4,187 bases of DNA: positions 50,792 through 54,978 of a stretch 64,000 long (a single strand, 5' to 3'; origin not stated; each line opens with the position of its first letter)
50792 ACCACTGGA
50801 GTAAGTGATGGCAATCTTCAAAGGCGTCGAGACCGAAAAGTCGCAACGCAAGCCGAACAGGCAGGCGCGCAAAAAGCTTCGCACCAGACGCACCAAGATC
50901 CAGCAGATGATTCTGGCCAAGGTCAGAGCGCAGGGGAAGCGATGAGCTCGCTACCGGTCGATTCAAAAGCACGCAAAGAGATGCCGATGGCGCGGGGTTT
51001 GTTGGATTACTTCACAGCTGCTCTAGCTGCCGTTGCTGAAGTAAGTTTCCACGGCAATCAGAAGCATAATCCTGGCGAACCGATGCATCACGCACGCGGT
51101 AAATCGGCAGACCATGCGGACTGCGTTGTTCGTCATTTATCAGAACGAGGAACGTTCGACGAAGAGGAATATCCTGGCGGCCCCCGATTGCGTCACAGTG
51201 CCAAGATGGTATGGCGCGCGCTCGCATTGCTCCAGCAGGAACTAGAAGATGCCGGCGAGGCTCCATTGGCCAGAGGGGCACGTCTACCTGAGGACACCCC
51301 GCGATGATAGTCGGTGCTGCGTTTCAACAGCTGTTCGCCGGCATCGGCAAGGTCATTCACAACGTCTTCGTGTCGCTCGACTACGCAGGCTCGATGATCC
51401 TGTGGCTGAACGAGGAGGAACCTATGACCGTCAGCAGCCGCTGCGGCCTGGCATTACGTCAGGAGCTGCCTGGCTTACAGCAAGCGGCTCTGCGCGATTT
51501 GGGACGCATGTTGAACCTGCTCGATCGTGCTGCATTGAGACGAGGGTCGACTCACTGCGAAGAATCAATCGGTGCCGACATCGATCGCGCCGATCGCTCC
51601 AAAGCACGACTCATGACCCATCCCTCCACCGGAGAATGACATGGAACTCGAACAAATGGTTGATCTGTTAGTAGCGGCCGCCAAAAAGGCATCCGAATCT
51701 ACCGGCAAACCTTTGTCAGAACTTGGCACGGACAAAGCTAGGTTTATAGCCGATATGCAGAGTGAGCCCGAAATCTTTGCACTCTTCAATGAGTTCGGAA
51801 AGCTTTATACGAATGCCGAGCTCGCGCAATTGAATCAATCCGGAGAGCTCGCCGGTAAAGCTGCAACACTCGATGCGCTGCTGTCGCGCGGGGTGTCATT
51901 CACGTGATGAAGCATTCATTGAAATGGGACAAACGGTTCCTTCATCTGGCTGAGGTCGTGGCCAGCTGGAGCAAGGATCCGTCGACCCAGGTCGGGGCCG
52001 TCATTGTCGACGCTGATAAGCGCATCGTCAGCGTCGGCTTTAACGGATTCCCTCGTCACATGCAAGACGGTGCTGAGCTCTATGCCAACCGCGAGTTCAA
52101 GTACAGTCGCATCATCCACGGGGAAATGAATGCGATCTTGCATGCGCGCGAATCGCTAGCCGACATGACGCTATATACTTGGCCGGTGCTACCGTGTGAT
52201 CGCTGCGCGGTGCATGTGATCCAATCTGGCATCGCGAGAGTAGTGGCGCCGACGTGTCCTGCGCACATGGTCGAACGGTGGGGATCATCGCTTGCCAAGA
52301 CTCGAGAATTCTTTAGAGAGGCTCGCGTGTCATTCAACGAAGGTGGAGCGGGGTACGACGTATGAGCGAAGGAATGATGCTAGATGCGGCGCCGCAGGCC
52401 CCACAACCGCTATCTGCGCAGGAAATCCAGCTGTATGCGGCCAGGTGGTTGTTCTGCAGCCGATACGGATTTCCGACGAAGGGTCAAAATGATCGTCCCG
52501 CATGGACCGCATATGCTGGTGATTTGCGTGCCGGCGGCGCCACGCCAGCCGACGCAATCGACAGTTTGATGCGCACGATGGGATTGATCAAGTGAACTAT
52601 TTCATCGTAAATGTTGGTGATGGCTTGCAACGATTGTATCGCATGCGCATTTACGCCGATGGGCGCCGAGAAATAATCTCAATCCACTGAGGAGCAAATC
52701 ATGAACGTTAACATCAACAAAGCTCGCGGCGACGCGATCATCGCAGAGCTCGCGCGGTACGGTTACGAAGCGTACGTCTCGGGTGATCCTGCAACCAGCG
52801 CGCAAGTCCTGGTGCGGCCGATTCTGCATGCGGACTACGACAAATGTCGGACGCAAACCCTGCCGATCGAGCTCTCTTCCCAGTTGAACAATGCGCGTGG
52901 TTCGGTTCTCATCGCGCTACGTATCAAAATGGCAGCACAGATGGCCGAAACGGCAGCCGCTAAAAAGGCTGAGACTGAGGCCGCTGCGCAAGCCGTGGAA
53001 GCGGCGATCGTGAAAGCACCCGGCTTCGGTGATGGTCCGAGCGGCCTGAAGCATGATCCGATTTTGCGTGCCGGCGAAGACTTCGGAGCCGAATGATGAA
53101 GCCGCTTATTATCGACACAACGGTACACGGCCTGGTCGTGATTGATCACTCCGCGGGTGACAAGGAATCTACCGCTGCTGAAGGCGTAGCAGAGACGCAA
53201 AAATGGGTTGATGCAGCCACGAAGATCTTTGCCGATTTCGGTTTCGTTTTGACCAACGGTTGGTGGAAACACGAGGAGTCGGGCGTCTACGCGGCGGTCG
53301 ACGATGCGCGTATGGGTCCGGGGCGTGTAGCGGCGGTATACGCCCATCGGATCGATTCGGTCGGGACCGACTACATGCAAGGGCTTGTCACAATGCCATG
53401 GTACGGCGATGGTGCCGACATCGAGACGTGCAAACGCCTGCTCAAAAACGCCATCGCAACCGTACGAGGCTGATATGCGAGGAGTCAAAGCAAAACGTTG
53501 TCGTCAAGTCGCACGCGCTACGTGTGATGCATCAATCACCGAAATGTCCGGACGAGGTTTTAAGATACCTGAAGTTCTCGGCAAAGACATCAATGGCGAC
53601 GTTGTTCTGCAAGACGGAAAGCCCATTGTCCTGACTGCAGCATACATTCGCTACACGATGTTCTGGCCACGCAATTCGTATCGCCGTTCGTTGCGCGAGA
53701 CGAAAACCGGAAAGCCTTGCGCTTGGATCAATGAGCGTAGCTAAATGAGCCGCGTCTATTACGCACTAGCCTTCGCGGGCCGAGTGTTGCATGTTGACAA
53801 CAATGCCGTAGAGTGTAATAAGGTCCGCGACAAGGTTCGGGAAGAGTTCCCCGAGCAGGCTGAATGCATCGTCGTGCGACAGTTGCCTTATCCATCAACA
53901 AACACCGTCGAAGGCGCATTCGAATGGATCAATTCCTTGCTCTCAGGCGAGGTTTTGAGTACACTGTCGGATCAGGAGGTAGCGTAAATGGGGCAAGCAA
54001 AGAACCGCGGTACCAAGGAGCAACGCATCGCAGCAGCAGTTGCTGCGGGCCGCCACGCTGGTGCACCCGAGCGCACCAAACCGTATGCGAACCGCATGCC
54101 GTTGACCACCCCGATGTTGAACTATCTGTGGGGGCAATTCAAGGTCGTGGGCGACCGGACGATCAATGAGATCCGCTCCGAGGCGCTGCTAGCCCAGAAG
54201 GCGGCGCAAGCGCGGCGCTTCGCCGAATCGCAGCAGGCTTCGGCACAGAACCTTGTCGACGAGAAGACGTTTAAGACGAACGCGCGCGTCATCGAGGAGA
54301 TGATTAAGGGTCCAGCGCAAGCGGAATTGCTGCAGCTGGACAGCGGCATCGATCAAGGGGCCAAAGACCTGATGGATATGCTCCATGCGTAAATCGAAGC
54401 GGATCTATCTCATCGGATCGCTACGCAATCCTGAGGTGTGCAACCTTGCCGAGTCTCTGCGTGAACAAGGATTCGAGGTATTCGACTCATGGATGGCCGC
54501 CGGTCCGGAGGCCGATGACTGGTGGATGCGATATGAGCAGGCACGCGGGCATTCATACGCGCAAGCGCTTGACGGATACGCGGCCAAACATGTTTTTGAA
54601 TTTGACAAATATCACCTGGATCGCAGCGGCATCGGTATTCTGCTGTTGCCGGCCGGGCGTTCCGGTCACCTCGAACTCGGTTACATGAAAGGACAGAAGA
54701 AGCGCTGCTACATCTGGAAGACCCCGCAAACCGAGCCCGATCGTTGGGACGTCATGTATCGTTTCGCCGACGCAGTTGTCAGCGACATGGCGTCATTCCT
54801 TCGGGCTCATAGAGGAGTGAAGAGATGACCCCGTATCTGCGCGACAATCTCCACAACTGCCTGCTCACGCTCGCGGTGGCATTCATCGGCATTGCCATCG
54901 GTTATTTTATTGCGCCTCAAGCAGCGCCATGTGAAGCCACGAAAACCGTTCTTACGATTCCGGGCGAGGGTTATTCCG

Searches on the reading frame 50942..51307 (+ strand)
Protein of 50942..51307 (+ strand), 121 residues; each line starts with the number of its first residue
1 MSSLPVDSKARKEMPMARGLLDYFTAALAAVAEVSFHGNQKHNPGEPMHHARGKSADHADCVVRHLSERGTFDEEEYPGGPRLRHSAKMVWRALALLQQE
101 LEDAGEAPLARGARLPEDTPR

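Call 88: search_protein_families(library=phrogs, proteins=[window:50942-51307:+], max_evalue=0.001)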
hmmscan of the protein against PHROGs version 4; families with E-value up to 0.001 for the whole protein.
window:50942-51307:+ (121 aa): 2 families
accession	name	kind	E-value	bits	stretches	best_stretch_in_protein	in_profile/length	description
phrog_27780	-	unknown function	4.5e-45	155.3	1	3-119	5-115/255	-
phrog_5033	-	lysis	0.00032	21.7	1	20-103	91-171/178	endolysin; inhibits RNA polymerase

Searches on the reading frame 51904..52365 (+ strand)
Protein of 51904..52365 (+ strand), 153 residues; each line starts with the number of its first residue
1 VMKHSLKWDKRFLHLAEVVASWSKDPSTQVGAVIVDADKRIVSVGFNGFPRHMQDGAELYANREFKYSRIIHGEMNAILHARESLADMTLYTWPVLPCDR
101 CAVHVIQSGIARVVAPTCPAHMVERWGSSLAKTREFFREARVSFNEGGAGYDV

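Call 21: search_protein_families(library=phrogs, proteins=[window:51904-52365:+], max_evalue=0.001)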
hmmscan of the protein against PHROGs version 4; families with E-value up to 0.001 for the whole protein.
window:51904-52365:+ (153 aa): 6 families
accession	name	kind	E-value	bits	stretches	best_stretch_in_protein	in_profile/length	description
phrog_174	-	DNA, RNA and nucleotide metabolism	1.3e-43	151.1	1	1-121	109-229/384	dCMP deaminase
phrog_2369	-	DNA, RNA and nucleotide metabolism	2.2e-13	51.8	1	7-117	4-125/195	dCMP deaminase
phrog_9198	-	unknown function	3.7e-11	43.4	1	66-114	381-432/531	-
phrog_20648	-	DNA, RNA and nucleotide metabolism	1.2e-07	32.2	1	23-114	21-116/311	dCMP deaminase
phrog_20806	-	DNA, RNA and nucleotide metabolism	4.8e-06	27.8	1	70-130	16-75/97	deoxycytidinylate deaminase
phrog_18355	-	DNA, RNA and nucleotide metabolism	6.8e-05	23.9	0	71-116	3-48/52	deoxycytidinylate deaminase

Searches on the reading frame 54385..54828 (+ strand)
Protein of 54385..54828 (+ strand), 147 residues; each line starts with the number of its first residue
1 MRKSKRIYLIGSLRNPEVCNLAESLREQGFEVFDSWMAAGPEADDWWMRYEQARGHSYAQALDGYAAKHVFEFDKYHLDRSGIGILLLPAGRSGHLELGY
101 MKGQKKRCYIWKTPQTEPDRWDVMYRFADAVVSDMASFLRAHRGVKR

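Call 89: search_protein_families(library=phrogs, proteins=[window:54385-54828:+], max_evalue=0.001)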
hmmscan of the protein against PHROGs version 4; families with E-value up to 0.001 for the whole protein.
window:54385-54828:+ (147 aa): 1 family
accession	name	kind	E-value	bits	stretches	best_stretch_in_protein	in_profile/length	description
phrog_12607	-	DNA, RNA and nucleotide metabolism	1.4e-15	58.7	1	5-136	2-134/145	nucleoside deoxyribosyltransferase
